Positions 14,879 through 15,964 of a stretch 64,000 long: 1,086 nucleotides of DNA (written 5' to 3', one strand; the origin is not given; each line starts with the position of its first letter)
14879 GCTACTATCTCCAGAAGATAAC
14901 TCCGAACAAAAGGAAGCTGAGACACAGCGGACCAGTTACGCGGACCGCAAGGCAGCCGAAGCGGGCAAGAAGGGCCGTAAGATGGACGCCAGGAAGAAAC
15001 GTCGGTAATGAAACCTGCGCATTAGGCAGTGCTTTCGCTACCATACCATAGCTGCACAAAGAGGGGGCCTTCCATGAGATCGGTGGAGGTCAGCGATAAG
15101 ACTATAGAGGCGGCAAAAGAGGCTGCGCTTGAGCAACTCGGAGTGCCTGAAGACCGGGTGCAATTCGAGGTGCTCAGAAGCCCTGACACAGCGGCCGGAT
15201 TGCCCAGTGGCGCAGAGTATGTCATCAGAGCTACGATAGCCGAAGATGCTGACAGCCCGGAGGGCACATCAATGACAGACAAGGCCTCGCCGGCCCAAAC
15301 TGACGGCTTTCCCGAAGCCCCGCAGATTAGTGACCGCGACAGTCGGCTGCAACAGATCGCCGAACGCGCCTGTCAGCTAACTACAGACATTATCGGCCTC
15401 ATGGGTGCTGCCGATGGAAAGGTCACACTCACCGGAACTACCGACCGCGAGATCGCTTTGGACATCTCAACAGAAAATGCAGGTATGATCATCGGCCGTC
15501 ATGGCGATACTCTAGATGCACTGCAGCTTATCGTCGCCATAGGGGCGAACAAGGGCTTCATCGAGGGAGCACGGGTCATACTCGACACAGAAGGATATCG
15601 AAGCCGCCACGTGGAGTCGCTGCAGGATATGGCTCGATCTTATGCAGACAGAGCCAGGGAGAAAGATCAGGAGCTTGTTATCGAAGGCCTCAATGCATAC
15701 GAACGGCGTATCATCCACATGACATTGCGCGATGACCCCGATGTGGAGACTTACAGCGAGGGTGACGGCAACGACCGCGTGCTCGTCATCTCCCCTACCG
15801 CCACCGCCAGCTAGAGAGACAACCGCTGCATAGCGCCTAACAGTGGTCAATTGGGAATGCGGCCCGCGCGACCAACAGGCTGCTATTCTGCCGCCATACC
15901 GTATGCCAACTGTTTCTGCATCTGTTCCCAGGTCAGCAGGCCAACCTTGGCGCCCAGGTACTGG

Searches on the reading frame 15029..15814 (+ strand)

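Call 52: search_protein_families(library=pfam, proteins=[window:15029-15814:+], max_evalue=0.00001)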
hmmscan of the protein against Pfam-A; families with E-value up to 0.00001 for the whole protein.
window:15029-15814:+ (261 aa): 3 families
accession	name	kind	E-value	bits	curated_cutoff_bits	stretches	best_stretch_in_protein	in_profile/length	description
PF01424.28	R3H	-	3.6e-15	56.2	26.8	1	196-256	1-60/60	R3H domain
PF13083.13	KH_KhpA-B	-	1.2e-10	41.6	32.1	1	129-176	17-65/73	KhpA/KhpB, KH domain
PF14804.11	Jag_N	-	2.4e-07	31.5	25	1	24-53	4-33/50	Jag N-terminus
